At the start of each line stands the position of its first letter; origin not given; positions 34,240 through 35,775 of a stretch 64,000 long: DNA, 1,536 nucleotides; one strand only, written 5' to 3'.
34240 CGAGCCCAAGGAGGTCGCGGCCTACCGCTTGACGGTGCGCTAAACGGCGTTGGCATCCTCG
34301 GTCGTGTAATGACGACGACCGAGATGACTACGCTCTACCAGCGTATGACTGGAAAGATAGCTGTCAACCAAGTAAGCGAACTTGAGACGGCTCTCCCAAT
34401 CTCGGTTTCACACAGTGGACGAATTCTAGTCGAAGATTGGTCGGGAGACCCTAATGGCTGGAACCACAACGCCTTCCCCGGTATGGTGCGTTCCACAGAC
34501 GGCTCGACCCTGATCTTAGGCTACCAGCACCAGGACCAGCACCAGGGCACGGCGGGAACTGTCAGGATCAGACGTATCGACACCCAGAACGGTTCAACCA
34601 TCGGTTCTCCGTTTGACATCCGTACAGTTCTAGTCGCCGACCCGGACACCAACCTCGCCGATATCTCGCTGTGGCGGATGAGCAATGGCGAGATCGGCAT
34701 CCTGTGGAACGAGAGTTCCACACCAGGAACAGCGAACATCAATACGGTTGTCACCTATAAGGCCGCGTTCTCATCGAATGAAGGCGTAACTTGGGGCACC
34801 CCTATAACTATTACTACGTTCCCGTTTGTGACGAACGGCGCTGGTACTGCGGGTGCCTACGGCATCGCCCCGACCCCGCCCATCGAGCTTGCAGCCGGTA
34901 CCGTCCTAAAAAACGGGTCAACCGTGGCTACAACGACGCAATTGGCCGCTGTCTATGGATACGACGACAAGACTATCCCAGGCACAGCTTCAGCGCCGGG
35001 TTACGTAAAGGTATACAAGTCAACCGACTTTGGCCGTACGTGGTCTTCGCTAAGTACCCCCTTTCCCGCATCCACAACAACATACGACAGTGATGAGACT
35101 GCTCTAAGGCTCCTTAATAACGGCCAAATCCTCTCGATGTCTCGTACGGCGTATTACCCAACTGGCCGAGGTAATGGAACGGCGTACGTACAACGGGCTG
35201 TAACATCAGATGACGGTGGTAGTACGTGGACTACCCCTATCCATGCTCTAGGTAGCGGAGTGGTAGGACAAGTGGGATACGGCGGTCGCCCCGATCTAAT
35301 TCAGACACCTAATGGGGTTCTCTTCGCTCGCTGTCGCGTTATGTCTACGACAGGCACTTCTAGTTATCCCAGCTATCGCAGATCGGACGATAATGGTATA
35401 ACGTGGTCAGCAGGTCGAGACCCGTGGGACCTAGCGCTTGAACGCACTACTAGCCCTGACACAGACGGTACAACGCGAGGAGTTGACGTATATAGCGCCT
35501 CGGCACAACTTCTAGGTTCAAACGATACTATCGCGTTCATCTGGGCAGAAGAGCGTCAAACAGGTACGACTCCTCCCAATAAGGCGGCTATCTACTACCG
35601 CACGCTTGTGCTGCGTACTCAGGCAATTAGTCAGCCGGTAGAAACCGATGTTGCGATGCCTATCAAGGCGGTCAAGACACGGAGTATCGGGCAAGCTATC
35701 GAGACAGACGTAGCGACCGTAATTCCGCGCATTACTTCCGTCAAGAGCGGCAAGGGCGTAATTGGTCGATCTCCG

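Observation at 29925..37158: Carbohydrate-active-looking cluster (signal-peptide-bearing beta-helix protein plus BNR/Asp-box protein with an 18-aa repeat tail) embedded between capsid and neck genes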

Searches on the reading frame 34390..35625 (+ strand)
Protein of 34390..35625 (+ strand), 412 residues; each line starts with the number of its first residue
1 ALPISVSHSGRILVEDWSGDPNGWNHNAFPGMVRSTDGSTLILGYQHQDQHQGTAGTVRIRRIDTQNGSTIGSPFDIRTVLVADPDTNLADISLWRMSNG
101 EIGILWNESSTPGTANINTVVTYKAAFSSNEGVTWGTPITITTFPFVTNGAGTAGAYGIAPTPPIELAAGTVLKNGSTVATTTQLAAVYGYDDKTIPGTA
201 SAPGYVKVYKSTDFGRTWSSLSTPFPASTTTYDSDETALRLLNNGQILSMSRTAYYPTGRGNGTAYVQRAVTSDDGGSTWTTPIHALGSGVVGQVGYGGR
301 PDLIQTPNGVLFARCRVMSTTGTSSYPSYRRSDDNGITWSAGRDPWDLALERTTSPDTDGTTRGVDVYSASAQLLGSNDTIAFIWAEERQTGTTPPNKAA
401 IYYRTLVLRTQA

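Call 29: find_homologous_proteins(query=A2, max_evalue=0.001)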
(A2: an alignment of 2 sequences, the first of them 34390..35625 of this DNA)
Query A2 (2 sequences) (412 aa, profile of the alignment): 13 proteins with E <= 0.001 among 8000 candidates.
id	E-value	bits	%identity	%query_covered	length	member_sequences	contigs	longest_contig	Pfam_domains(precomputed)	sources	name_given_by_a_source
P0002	4.7e-155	535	26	77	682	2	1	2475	PF13385.14,PF13088.13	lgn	-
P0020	2.0e-38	151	28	77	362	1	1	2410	PF13859.13,PF24316.2,PF02012.27,PF13088.13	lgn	-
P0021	8.3e-35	139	33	98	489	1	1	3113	-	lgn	-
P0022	6.0e-19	87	27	77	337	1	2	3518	PF25852.1,PF13088.13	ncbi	-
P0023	1.2e-15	76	24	77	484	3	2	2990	PF13859.13,PF21471.4,PF02012.27,PF13088.13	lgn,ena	-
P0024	1.5e-14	72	25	62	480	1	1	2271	PF13859.13,PF24316.2,PF02012.27,PF13088.13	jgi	jgi:hypothetical protein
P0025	2.7e-8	51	24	50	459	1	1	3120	PF25852.1,PF02012.27,PF13088.13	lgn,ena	-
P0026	1.1e-7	50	26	49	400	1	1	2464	PF21471.4,PF02012.27,PF13088.13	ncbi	-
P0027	1.3e-6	46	27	33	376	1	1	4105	PF02012.27,PF13088.13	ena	-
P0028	4.8e-6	44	26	53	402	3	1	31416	PF02012.27,PF13088.13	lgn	-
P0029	9.0e-5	40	32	22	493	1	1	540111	PF24316.2,PF21471.4,PF02012.27,PF13088.13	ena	-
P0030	2.3e-4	39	26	38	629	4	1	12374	PF06452.17,PF13088.13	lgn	-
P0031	4.0e-4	38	25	53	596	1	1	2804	PF13088.13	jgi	jgi:sialidase-1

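Call 59: search_solved_structures(query=A6, max_evalue=10, show_alignments=3)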
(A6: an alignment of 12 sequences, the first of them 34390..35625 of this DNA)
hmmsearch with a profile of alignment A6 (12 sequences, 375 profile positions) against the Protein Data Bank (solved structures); distinct sequences matched with E-value up to 10: 142 (the best 60 are shown).
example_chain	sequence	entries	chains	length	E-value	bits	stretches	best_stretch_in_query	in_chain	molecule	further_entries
7lbu_A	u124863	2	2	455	1.2e-28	103.6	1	47-349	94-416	Exo-alpha-sialidase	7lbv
3h6j_A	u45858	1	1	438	3.7e-28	101.9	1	43-358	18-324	Neuraminidase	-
2w38_A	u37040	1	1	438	3.8e-28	101.9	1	43-358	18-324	SIALIDASE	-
8gn6_C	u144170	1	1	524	1.8e-27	99.7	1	46-348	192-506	Sialidase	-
8gn6_A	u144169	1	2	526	1.8e-27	99.7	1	46-348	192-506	Sialidase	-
8feb_A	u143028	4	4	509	5.8e-27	98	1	47-353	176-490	Sialidase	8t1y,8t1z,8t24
8t26_A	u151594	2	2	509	7.7e-27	97.6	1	45-353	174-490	Sialidase, putative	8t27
5hx0_A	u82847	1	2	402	4.4e-26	95.1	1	35-353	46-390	Uncharacterized protein Dfer_1899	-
4yw1_A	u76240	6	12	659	2.4e-24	89.4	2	117-348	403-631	Neuraminidase C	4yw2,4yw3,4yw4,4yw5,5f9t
4yz1_A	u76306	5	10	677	2.8e-24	89.2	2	117-348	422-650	Putative neuraminidase | Sialidase NanC | Neuraminidase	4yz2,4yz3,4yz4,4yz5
2ya4_A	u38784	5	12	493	2.9e-23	85.9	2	115-341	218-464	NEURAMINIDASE A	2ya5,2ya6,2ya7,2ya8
5kky_A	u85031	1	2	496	3.6e-23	85.5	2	115-341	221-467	Sialidase A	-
1sli_A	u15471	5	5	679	4.4e-23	85.3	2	132-346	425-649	INTRAMOLECULAR TRANS-SIALIDASE | SIALIDASE L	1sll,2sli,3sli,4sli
4x6k_A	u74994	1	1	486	6.8e-23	84.6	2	135-345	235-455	Anhydrosialidase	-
2w20_A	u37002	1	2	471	7e-23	84.6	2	114-341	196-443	SIALIDASE A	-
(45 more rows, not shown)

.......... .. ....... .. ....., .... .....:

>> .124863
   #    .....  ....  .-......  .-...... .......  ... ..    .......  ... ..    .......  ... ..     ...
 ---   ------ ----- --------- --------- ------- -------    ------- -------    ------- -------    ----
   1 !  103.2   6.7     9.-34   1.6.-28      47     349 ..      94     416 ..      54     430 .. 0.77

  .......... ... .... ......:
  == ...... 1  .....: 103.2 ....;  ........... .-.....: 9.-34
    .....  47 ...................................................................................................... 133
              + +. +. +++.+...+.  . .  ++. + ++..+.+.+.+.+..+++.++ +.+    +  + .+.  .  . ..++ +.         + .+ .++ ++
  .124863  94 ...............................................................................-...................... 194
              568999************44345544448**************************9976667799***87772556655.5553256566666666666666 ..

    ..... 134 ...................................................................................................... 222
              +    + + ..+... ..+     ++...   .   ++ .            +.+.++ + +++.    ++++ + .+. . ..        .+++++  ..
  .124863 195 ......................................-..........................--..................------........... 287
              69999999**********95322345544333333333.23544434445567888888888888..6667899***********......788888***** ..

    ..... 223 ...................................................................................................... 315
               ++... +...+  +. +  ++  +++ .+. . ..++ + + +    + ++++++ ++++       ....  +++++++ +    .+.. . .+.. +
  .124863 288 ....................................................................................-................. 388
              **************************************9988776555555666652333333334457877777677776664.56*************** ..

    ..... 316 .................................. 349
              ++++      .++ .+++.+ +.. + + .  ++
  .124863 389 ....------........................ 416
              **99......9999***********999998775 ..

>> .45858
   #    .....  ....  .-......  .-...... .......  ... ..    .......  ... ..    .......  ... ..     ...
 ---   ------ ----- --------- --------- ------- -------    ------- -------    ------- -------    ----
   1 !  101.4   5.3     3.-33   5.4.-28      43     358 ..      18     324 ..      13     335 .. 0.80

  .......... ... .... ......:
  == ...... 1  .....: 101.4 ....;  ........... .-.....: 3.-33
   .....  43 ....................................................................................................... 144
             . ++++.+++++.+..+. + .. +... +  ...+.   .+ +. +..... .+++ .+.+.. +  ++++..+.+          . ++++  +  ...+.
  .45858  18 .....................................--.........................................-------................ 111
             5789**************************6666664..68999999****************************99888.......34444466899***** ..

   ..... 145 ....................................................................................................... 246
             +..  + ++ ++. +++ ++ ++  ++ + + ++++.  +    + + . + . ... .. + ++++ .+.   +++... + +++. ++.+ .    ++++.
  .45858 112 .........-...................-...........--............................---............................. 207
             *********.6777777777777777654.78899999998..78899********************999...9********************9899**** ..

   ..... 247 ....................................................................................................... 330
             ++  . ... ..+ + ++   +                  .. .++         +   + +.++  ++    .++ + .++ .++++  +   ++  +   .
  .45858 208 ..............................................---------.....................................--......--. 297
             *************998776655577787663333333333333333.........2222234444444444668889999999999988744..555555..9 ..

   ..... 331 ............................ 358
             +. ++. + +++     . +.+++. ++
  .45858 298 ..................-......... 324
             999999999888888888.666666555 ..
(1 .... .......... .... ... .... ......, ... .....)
